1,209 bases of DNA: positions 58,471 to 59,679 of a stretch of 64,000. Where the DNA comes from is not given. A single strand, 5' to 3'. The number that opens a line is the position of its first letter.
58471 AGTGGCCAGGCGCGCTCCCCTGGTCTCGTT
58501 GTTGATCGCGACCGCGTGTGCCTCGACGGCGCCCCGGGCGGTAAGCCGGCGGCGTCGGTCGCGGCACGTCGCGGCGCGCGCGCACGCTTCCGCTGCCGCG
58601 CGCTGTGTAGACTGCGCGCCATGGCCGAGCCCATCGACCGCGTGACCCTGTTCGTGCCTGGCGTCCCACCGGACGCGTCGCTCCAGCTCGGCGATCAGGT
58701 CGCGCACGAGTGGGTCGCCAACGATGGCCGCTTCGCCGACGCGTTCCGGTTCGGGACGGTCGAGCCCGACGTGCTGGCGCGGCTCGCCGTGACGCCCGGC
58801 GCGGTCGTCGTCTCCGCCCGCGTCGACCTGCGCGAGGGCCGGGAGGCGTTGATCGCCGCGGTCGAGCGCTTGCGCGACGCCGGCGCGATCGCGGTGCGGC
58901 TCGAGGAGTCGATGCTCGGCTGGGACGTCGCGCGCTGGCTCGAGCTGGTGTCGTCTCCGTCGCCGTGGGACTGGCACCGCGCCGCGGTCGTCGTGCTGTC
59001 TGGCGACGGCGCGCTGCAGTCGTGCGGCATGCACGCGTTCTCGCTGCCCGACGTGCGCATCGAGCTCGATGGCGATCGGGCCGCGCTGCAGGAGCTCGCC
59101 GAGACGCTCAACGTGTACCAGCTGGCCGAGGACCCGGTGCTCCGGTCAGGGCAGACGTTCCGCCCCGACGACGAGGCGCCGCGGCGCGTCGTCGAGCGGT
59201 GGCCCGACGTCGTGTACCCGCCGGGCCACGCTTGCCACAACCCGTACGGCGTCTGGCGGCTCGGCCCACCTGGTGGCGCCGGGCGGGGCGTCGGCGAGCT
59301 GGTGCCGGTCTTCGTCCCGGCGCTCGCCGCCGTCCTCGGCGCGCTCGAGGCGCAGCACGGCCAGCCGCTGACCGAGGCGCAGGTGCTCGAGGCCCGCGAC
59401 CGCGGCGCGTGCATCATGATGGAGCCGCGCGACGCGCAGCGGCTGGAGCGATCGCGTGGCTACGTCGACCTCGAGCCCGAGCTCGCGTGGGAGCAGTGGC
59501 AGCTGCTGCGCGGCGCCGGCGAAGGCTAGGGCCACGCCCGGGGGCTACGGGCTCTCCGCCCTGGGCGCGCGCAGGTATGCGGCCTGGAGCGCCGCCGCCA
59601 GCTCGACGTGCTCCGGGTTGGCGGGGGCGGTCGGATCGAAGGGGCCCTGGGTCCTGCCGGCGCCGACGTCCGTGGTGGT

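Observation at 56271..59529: OPT oligopeptide transporter flanked by a direct duplication of a hypothetical gene, one copy internally deleted and start-less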

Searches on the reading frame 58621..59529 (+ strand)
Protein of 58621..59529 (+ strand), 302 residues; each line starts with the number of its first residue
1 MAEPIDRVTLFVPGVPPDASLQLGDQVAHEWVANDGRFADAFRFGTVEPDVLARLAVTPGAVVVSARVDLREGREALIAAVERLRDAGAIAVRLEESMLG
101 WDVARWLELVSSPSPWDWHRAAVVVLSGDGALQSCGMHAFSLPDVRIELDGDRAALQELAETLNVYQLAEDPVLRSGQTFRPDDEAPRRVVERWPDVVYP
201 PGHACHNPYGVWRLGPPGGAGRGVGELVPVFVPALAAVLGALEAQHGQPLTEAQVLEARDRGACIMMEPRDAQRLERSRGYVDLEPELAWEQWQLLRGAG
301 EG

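Call 8: search_protein_families(library=pfam, proteins=[window:58621-59529:+], max_evalue=0.01)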
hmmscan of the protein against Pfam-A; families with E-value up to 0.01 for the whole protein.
window:58621-59529:+ (302 aa): 1 family
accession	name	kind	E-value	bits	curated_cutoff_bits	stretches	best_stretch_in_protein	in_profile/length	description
PF14080.11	DUF4261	-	1.1e-05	25.8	27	1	134-185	2-54/77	Domain of unknown function (DUF4261)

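Call 9: search_protein_families(library=ncbifam, proteins=[window:58621-59529:+], max_evalue=0.01)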
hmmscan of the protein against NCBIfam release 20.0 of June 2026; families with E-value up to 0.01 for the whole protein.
window:58621-59529:+ (302 aa): 0 families

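Call 10: find_related_loci(query=window:58621-59529:+, collection=genome_contigs, flank=10000)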
Query window:58621-59529:+ (302 aa) in genome_contigs; peptide patterns used: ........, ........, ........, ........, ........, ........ (x = any residue, [..] = any of these).
131 stretches matched a pattern; 54 encode a relative of the query (tblastn E <= 1e-3); 54 distinct loci.
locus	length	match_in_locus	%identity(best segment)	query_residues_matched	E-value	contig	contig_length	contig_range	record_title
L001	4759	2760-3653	85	1-298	1e-170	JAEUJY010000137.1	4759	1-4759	MAG: Myxococcales bacterium isolate new MAG-81 k141_886209, whole genome shotgun sequence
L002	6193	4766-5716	62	1-297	1e-122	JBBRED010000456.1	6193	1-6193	MAG: Haliangiales bacterium isolate Co_metawrap_2487 Cmw_2487_k141_3507597_length_6193_cov_10.9934, whole genome shotgun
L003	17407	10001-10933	60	7-297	6e-111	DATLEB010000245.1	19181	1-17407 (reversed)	MAG TPA_asm: Kofleriaceae bacterium isolate SMAG_U14365 k141_7725561, whole genome shotgun sequence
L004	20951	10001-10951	55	3-299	4e-109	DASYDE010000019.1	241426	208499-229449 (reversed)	MAG TPA_asm: Kofleriaceae bacterium isolate SMAG_U4951 k141_3495177, whole genome shotgun sequence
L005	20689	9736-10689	56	1-298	1e-107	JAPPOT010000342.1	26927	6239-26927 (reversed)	MAG: Myxococcales bacterium isolate SB9155_S4_bin_12 NODE_233_length_26927_cov_9.03167, whole genome shotgun sequence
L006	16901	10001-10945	56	1-297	2e-106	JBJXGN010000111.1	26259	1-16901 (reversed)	MAG: Kofleriaceae bacterium isolate F1F2.bin.256 k127_4316033, whole genome shotgun sequence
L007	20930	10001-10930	59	3-297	2e-106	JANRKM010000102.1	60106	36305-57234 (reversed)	MAG: Kofleriaceae bacterium isolate bins.76 k141_2025788, whole genome shotgun sequence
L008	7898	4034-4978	56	4-300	3e-104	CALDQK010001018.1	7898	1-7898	MAG TPA_asm: uncultured bacterium isolate ERR599081_bin.20_CONCOCT_v1.1_MAG genome assembly, contig: ERZ841280.6809, who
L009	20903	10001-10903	55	5-297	7e-106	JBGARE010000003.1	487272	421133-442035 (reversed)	MAG: Kofleriaceae bacterium isolate MAG_AAO_AS.67 AAOAS-67_NODE_3_length_487272_cov_7.844189, whole genome shotgun seque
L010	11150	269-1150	53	3-297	1e-96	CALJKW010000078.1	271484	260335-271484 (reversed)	MAG TPA_asm: uncultured Myxococcales bacterium isolate SRR6227243_bin.56_CONCOCT_v1.1_MAG genome assembly, contig: ERZ79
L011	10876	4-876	56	5-297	6e-95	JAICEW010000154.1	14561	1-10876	MAG: Vicinamibacteria bacterium isolate BD_ISSM_2_bin.32 k141_4884164_length_14561_cov_53.4903, whole genome shotgun seq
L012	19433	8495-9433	54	1-300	1e-93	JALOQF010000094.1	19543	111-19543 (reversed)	MAG: Myxococcaceae bacterium isolate Prado148 scaffold_3884, whole genome shotgun sequence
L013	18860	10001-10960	56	1-301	7e-109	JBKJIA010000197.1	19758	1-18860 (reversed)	MAG: Polyangiales bacterium isolate ant_bin.134 S1Ck117_1763944_flag_0_multi_18.9817_len_19758, whole genome shotgun seq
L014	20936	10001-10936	52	7-294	5e-91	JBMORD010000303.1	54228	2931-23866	MAG: Myxococcota bacterium isolate Betzabe_MAG171 MAG171_303, whole genome shotgun sequence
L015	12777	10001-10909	52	7-296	9e-89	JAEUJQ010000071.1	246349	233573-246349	MAG: Myxococcaceae bacterium isolate new MAG-73 k141_4076288, whole genome shotgun sequence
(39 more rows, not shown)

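Call 11: find_homologous_proteins(query=window:58621-59529:+)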
Query window:58621-59529:+ (302 aa): 320 proteins with E <= 0.001 among 8000 candidates; the best 120 are listed.
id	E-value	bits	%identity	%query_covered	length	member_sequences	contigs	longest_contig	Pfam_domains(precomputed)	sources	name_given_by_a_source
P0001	2.3e-197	673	100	100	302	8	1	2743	-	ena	-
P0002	4.4e-167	573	86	98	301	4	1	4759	PF14080.12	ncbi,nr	ncbi:MAG: hypothetical protein JNK64_30780 [Myxococcales bacterium]|nr:hypothetical protein [Myxococ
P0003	5.3e-165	566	84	98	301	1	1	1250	PF14080.12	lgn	-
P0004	1.8e-163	561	84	98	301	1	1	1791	PF14080.12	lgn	-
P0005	2.2e-160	551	82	98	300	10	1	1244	PF14080.12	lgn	-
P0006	8.3e-136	470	70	99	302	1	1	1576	-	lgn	-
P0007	1.0e-133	464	70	98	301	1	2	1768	-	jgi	jgi:hypothetical protein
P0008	3.1e-133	462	70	99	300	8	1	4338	PF14080.12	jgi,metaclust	metaclust:\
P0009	2.8e-130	452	66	100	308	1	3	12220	-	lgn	-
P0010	6.1e-129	448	65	98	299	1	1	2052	-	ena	-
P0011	9.6e-129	447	68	98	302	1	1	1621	-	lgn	-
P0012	8.0e-127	441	65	98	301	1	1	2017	-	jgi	jgi:hypothetical protein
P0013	7.5e-125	434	67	98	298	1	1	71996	-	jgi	jgi:hypothetical protein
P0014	2.9e-124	433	65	99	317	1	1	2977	-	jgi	jgi:hypothetical protein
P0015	6.6e-124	431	63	99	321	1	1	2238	-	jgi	jgi:hypothetical protein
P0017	1.3e-121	424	63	98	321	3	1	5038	PF14080.12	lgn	-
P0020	4.4e-121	422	64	99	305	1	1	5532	PF14080.12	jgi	jgi:hypothetical protein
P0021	6.9e-121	421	63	99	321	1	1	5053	PF14080.12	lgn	-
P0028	7.5e-120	418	65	98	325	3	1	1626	PF14080.12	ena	-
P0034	8.5e-119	415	63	99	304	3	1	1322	PF14080.12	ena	-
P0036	1.3e-118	414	63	98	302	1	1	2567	PF14080.12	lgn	-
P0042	5.7e-118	412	65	96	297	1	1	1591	PF14080.12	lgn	-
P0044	6.6e-118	412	63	97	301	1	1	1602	PF14080.12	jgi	-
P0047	1.2e-117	411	60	98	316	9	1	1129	PF14080.12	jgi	jgi:hypothetical protein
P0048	1.5e-117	410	60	99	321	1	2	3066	PF14080.12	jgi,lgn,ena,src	-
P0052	7.5e-117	408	62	97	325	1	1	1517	PF14080.12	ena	-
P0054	1.8e-116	407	64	97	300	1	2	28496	PF14080.12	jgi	jgi:uncharacterized protein DUF4261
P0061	1.0e-114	401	60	98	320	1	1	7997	PF14080.12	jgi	jgi:hypothetical protein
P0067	5.2e-114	399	61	99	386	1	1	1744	PF14080.12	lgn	-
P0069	2.3e-113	397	59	99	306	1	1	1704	PF14080.12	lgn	-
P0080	1.9e-110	387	58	98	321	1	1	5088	PF14080.12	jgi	jgi:hypothetical protein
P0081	6.6e-110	385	58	99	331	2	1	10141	PF14080.12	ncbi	-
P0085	3.4e-109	383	58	96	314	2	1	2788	PF14080.12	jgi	jgi:hypothetical protein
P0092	7.4e-107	375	58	96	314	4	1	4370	PF14080.12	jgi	-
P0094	1.7e-106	374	56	100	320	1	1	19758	PF14080.12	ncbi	-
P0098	3.7e-105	370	56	96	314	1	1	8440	PF14080.12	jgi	-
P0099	3.9e-105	370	64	81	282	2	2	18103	PF14080.12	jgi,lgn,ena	-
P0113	1.1e-102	362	55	98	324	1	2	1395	PF14080.12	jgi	jgi:hypothetical protein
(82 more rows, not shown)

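Call 19: find_encoding_contigs(protein=window:58621-59529:+, flank=10000, max_places=10)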
Protein window:58621-59529:+ (302 aa): 4 contigs read that carry it; 4 places shown.
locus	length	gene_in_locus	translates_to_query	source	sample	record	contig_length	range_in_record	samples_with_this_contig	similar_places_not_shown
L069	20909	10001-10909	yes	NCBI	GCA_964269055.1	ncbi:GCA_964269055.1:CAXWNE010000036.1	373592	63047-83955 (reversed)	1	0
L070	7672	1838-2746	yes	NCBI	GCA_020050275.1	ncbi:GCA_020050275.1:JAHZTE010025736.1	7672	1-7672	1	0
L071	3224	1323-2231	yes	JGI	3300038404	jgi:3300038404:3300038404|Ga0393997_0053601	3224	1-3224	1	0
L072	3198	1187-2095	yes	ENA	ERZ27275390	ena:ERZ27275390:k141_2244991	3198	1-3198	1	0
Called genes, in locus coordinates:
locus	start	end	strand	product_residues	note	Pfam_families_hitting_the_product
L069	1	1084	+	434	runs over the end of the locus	PF08757:CotH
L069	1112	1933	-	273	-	-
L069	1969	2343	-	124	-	-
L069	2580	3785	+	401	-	PF01471:PG_binding_1, PF09374:PG_binding_3 (faint)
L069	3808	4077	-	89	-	-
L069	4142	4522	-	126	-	-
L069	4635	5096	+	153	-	PF12120:Arr-ms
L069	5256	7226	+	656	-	PF00149:Metallophos (weak), PF02872:5_nucleotid_C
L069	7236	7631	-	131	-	PF07681:DoxX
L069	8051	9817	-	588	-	PF03169:OPT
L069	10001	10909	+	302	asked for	-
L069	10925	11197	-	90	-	-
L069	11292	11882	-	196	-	-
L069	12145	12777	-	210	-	PF00440:TetR_N, PF17918:TetR_C_15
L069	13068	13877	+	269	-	-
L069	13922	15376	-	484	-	PF18295:Pdase_M17_N2, PF00883:Peptidase_M17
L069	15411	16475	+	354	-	PF14136:DUF4303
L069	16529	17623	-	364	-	PF00291:PALP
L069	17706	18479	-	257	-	-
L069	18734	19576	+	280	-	PF09587:PGA_cap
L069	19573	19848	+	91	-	PF09587:PGA_cap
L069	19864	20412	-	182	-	-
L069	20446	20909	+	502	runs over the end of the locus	-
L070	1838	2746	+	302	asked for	-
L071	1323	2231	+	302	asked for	-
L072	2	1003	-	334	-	?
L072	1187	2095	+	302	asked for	-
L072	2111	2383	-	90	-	-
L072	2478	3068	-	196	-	-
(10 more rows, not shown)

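Call 25: find_encoding_contigs(protein=P0003, flank=5000)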
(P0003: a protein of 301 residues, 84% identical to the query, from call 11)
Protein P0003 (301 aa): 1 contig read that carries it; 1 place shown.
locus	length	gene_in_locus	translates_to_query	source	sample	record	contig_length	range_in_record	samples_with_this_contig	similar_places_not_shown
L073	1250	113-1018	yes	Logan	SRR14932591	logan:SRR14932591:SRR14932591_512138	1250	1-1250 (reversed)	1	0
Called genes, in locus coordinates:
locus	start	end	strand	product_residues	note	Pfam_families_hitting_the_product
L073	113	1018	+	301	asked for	PF14080:DUF4261 (weak)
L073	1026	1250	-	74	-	?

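Call 26: find_encoding_contigs(protein=P0004, flank=5000)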
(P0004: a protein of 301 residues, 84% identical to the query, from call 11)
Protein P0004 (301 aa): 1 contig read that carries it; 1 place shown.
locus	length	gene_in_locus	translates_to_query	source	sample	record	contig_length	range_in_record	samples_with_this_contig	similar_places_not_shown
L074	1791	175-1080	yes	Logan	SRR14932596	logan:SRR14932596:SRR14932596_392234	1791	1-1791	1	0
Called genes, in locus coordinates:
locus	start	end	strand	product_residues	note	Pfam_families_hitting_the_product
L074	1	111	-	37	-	?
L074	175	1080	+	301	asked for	PF14080:DUF4261 (weak)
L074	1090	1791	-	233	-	?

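Call 27: find_encoding_contigs(protein=P0005, flank=5000)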
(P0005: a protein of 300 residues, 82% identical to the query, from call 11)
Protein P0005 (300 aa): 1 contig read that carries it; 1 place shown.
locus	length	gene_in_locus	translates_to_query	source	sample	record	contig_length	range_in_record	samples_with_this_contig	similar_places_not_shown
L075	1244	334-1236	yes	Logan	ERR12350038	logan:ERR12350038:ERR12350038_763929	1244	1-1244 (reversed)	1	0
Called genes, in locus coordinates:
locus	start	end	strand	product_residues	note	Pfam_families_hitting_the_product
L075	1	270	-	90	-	?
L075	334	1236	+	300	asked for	PF14080:DUF4261 (weak)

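Call 29: search_protein_families(library=pfam, proteins=[L001:3675-4691:-], max_evalue=0.01)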
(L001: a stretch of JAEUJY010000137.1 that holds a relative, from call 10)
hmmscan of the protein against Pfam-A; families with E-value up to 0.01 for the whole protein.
L001:3675-4691:- (338 aa): 1 family
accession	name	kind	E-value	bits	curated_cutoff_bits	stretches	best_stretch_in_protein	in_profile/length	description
PF19086.5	Terpene_syn_C_2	-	1.2e-22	81.1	23.7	1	97-287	1-198/199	Terpene synthase family 2, C-terminal metal binding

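Call 34: list_cluster_members(proteins=[P0001])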
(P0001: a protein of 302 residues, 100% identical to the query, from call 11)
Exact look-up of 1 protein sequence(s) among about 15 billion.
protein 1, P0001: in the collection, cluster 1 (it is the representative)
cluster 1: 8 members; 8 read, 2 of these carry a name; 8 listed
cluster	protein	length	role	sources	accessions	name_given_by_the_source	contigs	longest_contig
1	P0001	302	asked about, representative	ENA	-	-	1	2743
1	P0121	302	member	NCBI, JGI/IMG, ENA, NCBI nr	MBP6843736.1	MAG: hypothetical protein KA201_08325 [Kofleriaceae bacterium] | hypothetical protein | hypothetical protein [Kofleriaceae bacterium]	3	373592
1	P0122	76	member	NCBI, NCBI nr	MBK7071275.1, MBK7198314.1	MAG: hypothetical protein IPH44_03130 [Myxococcales bacterium] | hypothetical protein [Myxococcales bacterium]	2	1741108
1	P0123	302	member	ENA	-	-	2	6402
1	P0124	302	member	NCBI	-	-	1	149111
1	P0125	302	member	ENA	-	-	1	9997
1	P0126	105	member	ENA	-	-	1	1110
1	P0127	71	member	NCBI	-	-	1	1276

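Call 36: find_encoding_contigs(protein=P0122, flank=10000, max_places=4)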
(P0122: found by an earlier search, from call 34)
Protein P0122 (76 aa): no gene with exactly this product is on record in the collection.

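Call 37: find_encoding_contigs(protein=P0124, flank=6000, max_places=4)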
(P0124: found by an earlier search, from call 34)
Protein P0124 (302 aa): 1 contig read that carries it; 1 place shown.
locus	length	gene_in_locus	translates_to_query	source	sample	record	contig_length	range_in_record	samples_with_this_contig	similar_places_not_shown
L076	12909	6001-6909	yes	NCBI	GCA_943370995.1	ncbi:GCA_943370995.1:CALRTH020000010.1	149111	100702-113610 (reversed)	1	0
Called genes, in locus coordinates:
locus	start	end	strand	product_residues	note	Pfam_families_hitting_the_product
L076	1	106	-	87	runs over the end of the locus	-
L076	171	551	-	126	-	-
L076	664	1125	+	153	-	PF12120:Arr-ms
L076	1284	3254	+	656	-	PF00149:Metallophos (weak), PF02872:5_nucleotid_C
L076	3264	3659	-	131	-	PF07681:DoxX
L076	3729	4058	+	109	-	-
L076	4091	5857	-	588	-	PF03169:OPT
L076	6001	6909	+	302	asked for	-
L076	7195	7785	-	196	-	-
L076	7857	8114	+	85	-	-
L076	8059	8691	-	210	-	PF00440:TetR_N, PF17918:TetR_C_15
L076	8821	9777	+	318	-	-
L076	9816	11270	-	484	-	PF18295:Pdase_M17_N2, PF00883:Peptidase_M17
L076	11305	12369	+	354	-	PF14136:DUF4303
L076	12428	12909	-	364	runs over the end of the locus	PF00291:PALP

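Call 38: find_encoding_contigs(protein=P0123, flank=6000, max_places=4)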
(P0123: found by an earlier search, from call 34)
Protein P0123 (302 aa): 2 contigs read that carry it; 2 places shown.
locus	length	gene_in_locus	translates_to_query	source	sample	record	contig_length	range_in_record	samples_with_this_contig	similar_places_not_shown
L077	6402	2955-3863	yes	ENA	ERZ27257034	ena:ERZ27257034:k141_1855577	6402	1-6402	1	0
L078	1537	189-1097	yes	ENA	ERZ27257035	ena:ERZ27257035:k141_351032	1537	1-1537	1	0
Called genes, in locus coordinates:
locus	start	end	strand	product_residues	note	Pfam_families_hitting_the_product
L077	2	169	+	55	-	?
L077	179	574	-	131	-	PF07681:DoxX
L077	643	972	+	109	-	-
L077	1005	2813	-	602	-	PF03169:OPT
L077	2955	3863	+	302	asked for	-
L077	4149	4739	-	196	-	-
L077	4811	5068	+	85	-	-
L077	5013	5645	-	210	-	PF00440:TetR_N, PF17918:TetR_C_15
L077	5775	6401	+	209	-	?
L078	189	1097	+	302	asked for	-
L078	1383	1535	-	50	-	?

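Call 39: find_encoding_contigs(protein=P0125, flank=6000, max_places=4)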
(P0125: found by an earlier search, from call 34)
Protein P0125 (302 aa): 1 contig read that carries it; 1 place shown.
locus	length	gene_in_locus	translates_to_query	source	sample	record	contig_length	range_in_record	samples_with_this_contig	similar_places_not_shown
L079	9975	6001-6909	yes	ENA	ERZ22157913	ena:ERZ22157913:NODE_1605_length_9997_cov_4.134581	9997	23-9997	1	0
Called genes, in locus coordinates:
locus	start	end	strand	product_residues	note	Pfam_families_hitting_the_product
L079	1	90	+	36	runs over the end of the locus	?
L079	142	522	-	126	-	-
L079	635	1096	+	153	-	PF12120:Arr-ms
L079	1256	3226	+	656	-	PF00149:Metallophos (weak), PF02872:5_nucleotid_C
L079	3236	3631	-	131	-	PF07681:DoxX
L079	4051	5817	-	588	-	PF03169:OPT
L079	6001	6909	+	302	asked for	-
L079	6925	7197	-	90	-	-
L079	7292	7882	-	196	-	-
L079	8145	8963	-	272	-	PF00440:TetR_N, PF17918:TetR_C_15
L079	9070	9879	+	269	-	-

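Call 49: search_solved_structures(query=A3, max_evalue=1)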
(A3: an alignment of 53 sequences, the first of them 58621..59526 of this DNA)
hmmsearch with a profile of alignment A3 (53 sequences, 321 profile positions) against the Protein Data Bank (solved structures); distinct sequences matched with E-value up to 1: 1.
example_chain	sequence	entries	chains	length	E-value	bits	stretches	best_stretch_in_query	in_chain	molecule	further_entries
7yul_A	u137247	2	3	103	0.92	11.7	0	241-295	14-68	BEN domain-containing protein 6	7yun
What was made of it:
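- Tried and rejected: A profile search of PDB sequences found nothing (call 49).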
